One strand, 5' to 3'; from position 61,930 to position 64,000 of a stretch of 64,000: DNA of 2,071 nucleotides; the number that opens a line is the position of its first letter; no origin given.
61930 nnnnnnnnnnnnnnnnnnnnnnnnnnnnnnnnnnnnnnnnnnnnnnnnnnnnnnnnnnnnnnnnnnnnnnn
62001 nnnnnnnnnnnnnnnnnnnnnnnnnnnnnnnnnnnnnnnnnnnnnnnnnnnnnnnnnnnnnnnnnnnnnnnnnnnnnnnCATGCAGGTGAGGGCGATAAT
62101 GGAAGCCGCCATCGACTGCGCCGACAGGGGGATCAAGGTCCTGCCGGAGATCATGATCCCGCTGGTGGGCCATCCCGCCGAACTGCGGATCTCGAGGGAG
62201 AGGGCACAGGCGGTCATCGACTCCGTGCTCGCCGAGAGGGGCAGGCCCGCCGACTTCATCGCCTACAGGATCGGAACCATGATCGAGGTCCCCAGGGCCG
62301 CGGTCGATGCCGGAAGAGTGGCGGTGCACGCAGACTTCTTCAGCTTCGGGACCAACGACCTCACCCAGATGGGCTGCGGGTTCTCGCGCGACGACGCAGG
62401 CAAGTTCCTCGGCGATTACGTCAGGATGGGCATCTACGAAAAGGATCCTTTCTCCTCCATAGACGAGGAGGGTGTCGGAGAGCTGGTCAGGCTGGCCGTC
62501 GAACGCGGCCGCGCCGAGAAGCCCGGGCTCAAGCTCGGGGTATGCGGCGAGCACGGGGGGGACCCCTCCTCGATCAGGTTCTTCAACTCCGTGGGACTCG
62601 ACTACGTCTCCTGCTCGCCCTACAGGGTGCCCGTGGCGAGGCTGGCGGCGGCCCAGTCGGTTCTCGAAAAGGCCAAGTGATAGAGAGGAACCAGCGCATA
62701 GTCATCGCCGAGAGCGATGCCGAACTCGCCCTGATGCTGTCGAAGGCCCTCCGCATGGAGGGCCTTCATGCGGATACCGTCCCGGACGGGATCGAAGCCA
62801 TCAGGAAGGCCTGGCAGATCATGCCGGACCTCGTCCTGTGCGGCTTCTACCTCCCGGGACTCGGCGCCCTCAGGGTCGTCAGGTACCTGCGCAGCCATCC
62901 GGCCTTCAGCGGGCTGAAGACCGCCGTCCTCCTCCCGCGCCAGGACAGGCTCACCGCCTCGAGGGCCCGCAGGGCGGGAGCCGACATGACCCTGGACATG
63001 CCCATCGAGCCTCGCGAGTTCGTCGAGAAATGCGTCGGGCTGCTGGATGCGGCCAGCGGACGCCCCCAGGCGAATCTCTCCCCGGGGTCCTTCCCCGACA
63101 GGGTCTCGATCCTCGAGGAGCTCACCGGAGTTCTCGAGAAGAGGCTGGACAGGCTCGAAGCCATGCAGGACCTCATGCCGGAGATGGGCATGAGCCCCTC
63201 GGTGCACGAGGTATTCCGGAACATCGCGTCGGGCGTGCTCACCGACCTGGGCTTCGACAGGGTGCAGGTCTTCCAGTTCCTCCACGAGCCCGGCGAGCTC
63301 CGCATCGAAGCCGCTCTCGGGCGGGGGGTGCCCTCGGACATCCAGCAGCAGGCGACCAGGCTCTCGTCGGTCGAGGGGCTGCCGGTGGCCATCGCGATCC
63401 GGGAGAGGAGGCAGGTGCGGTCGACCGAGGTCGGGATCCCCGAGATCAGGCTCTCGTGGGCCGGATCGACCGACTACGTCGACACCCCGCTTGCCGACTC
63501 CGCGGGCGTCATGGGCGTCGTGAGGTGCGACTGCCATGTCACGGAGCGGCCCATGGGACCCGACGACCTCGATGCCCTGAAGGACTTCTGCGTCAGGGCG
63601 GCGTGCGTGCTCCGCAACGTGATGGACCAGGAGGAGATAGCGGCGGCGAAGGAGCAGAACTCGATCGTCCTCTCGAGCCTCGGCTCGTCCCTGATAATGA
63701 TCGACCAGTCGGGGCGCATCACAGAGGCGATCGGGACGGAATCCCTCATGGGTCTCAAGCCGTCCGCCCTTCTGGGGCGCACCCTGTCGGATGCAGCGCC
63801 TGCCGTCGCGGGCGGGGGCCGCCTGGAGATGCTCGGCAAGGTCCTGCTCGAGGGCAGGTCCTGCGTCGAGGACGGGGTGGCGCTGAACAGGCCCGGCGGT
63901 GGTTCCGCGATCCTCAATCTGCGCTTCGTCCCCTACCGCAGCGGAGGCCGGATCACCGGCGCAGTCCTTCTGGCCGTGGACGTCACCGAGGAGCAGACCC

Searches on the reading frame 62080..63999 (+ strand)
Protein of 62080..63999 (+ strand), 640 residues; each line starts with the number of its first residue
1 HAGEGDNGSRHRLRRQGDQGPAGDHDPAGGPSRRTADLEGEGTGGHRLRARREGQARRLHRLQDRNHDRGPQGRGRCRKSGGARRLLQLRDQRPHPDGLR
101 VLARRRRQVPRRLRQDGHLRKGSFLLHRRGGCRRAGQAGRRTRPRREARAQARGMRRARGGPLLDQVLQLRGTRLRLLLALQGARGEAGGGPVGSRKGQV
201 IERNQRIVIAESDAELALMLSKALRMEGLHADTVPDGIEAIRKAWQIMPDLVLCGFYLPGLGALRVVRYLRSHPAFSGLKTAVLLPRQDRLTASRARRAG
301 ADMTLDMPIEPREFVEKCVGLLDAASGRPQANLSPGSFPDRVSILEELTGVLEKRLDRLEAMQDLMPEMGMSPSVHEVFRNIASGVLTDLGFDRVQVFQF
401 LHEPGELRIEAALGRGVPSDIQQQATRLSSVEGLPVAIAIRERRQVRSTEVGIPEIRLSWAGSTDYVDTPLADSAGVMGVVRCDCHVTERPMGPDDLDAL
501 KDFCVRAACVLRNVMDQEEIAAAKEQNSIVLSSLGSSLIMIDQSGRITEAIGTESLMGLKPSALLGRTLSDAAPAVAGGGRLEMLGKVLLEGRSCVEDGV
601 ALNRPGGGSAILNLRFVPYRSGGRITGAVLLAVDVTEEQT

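Call 58: search_protein_families(library=pfam, proteins=[window:62080-63999:+], max_evalue=0.001)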
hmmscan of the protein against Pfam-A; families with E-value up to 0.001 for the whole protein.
window:62080-63999:+ (640 aa): 2 families
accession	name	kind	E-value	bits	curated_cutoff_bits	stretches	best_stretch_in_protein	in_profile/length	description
PF08448.16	PAS_4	-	1.5e-09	38.5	23.1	1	531-639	1-109/110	PAS fold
PF00072.30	Response_reg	-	5.8e-07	30.1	30.2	1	207-316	1-108/111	Response regulator receiver domain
